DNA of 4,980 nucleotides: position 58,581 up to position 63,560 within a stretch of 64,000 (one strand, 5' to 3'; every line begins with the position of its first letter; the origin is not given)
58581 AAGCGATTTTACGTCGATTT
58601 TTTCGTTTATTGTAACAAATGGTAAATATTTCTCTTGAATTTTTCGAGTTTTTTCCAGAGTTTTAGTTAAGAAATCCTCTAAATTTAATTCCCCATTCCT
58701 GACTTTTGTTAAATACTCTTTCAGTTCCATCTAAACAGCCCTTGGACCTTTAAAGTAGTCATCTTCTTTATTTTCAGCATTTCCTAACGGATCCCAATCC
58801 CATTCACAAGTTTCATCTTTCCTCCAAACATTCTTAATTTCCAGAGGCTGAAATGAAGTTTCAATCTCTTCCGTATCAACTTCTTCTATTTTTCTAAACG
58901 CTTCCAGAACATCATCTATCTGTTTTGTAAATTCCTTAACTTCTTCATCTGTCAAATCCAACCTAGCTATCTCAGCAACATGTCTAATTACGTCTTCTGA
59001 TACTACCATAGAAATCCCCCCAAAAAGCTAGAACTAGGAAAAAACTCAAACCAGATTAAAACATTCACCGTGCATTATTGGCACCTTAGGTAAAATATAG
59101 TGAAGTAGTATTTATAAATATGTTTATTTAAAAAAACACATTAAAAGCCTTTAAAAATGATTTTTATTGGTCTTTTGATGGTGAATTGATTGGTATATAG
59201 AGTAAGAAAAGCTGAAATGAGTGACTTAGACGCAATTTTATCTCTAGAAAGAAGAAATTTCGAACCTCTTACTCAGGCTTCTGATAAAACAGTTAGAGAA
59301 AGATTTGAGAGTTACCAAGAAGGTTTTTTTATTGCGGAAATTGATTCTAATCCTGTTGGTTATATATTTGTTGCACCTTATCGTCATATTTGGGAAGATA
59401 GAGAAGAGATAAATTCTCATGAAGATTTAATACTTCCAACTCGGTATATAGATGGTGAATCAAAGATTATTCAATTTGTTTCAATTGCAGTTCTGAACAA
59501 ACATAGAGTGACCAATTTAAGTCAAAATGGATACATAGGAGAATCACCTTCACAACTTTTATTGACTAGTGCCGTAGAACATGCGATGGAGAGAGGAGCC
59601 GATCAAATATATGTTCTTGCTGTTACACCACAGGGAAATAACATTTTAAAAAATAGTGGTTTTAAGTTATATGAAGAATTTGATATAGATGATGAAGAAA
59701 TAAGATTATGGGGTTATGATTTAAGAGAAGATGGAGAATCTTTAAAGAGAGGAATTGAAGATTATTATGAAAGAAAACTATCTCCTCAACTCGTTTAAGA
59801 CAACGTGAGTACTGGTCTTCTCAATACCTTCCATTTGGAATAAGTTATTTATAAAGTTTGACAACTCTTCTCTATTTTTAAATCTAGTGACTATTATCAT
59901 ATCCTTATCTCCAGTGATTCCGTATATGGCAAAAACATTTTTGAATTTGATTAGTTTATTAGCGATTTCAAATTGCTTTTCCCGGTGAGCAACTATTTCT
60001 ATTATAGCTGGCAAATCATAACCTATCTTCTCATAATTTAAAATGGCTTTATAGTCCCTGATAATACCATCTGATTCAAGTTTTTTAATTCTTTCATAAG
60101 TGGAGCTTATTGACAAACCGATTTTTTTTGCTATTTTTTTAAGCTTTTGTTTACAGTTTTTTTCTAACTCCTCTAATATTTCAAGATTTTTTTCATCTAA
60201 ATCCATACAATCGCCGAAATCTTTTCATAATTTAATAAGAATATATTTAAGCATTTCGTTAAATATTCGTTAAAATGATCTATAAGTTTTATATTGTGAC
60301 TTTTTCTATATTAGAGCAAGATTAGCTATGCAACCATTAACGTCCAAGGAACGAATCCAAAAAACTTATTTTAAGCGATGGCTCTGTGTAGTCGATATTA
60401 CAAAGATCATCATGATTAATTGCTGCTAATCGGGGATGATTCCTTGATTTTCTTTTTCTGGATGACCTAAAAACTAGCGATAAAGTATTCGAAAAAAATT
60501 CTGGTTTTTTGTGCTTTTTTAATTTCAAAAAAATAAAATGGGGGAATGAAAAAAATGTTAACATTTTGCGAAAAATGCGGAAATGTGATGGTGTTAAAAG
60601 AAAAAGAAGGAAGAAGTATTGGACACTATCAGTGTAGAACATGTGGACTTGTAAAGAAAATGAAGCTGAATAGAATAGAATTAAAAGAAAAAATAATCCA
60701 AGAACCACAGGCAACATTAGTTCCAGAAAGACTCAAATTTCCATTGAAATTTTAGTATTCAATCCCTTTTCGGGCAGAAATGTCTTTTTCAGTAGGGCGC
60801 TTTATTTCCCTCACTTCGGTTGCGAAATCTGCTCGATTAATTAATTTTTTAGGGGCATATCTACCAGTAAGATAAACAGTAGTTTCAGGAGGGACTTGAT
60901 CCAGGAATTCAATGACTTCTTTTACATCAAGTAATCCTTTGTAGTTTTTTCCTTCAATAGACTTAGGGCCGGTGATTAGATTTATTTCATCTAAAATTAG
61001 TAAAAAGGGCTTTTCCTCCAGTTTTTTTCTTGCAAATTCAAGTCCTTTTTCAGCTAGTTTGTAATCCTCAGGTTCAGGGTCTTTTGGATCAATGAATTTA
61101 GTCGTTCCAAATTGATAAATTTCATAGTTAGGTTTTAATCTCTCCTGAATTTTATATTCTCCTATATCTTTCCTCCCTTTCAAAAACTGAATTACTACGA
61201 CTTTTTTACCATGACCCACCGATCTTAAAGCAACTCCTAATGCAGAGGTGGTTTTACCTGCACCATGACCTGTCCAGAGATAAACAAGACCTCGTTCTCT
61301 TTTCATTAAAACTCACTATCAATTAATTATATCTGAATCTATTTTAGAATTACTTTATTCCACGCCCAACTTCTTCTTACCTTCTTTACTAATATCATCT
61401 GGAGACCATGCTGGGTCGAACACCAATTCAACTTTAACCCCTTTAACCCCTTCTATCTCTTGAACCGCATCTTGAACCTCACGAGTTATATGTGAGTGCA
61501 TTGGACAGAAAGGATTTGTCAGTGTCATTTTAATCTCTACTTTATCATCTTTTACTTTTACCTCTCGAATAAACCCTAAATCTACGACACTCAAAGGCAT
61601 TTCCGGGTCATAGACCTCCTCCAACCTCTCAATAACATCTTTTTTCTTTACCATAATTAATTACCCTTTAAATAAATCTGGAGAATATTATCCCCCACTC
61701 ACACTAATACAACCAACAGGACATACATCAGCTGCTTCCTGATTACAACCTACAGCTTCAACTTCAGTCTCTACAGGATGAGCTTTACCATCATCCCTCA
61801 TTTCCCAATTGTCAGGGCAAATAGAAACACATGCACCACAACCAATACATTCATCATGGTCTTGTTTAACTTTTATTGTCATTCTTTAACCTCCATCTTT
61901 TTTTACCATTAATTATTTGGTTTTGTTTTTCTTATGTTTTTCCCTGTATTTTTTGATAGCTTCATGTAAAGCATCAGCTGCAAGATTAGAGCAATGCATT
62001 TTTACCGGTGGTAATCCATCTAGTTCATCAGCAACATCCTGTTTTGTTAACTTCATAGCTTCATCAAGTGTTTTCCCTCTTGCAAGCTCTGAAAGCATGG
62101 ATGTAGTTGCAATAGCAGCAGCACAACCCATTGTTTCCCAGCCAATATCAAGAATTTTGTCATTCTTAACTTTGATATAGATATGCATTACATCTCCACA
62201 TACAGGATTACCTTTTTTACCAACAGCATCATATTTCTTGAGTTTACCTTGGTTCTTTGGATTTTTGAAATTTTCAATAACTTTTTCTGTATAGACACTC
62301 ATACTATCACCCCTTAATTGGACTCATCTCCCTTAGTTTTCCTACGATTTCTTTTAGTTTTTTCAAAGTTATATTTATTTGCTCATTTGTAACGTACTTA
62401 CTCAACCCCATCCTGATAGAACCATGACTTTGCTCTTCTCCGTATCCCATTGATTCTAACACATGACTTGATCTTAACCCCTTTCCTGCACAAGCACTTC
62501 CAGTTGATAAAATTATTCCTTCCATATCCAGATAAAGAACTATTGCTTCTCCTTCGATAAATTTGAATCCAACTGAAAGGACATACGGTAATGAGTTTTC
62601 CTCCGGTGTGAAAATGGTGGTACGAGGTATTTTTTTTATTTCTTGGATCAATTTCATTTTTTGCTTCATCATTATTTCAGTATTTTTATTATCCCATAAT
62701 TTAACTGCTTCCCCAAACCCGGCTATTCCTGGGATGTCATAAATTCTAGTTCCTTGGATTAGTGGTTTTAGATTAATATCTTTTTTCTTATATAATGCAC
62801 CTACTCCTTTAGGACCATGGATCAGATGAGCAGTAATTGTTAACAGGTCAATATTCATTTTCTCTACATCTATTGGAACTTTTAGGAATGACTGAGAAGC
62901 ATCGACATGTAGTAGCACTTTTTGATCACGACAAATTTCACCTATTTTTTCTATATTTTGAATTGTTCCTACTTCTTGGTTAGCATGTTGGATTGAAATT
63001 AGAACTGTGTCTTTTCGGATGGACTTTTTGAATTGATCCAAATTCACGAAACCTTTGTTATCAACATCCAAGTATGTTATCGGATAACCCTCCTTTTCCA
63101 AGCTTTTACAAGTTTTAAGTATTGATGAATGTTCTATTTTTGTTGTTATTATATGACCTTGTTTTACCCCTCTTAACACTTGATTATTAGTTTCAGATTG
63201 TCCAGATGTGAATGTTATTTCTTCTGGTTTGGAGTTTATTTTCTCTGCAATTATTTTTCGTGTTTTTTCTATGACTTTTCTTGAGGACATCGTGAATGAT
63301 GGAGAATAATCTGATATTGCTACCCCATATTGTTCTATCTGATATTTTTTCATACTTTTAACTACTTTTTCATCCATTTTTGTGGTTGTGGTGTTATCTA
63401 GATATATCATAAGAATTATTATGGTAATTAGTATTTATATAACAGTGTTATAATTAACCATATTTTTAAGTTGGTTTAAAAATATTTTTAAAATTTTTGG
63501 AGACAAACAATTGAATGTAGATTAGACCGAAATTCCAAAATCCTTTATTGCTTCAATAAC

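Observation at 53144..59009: Two different tRNA-Asn(GUU) genes, each welded to one of the two Asn-tRNA pathways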

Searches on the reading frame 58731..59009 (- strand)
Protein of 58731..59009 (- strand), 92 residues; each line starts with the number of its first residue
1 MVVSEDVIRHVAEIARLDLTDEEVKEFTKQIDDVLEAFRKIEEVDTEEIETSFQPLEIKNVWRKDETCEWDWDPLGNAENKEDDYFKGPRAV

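Call 6: search_protein_families(library=ncbifam, proteins=[window:58731-59009:-], max_evalue=0.001)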
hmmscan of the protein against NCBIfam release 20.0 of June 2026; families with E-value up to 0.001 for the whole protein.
window:58731-59009:- (92 aa): 4 families
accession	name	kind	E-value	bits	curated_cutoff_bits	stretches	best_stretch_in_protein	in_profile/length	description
TIGR00135.1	gatC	equivalog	6.4e-20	71.3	47.1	1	3-90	1-90/93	Asp-tRNA(Asn)/Glu-tRNA(Gln) amidotransferase subunit GatC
NF000684.0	PRK00034.3-4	equivalog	2e-12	47.2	97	1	3-91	5-94/97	Asp-tRNA(Asn) amidotransferase subunit GatC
NF009461.0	PRK12821.1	equivalog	8.1e-07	28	399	1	5-66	391-453/477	aspartyl/glutamyl-tRNA amidotransferase subunit C-like protein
NF005565.0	PRK07235.1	subfamily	0.00034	19.4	545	1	6-54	9-57/506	amidase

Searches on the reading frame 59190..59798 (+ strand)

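Call 6: search_protein_families(library=ncbifam, proteins=[window:59190-59798:+], max_evalue=0.001)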
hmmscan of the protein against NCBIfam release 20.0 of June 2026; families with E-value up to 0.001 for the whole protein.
window:59190-59798:+ (202 aa): 0 families

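Call 58: search_protein_families(library=pfam, proteins=[window:59190-59798:+], max_evalue=0.001)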
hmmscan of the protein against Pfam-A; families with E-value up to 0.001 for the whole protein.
window:59190-59798:+ (202 aa): 1 family
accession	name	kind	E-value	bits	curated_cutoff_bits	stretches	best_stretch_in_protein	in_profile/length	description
PF00583.31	Acetyltransf_1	-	0.00018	22.2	20.7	0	15-75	3-56/116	Acetyltransferase (GNAT) family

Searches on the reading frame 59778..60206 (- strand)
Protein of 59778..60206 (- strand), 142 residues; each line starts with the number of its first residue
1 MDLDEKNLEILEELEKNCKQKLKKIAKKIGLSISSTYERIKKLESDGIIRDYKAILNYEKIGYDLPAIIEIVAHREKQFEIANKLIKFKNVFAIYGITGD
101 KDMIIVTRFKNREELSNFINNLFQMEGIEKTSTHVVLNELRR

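Call 66: search_protein_families(library=pfam, proteins=[window:59778-60206:-], max_evalue=0.001)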
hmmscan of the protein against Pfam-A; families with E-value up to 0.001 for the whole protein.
window:59778-60206:- (142 aa): 6 families
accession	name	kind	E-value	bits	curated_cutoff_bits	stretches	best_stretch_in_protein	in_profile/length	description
PF01037.27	AsnC_trans_reg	-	1.4e-13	51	25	1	77-139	10-73/73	Lrp/AsnC ligand binding domain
PF13412.12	HTH_24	-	3e-12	46.4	21.9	1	3-50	1-48/48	Winged helix-turn-helix DNA-binding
PF13404.12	HTH_AsnC-type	-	5.9e-10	39.2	27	1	3-44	1-42/42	AsnC-type helix-turn-helix domain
PF01047.28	MarR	-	5.8e-06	26.5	24.6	1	8-50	6-48/59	MarR family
PF25212.1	HVO_A0114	-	0.00031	20.9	27.6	1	3-50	20-67/84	HVO_A0114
PF01978.25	TrmB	-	0.00096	19.4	25.6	0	2-51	5-54/68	Sugar-specific transcriptional regulator TrmB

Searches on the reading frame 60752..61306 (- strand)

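Call 66: search_protein_families(library=pfam, proteins=[window:60752-61306:-], max_evalue=0.001)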
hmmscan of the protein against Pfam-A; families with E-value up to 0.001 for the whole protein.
window:60752-61306:- (184 aa): 1 family
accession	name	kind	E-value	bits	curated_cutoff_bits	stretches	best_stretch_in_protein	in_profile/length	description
PF02572.21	CobA_CobO_BtuR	-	6e-49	167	25.7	1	4-184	1-172/172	ATP:corrinoid adenosyltransferase BtuR/CobO/CobP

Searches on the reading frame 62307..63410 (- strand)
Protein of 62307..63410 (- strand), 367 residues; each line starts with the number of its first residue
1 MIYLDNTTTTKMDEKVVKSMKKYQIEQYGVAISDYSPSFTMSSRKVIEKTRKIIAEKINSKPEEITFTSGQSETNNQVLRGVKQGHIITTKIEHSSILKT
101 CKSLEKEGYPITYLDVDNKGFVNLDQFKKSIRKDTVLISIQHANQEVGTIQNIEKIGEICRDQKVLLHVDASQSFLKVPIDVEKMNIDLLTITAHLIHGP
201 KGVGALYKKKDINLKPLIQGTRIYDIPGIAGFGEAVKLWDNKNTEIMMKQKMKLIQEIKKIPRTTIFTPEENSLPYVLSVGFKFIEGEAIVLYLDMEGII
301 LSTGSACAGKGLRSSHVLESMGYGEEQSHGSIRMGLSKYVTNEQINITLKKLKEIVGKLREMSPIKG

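Call 32: search_protein_families(library=pfam, proteins=[window:62307-63410:-], max_evalue=0.00001)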
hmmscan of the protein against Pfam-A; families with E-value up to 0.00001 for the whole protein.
window:62307-63410:- (367 aa): 1 family
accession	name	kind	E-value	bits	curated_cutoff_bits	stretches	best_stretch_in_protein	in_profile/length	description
PF00266.25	Aminotran_5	-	2.6e-67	227.8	21.5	2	2-221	1-228/371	Aminotransferase class-V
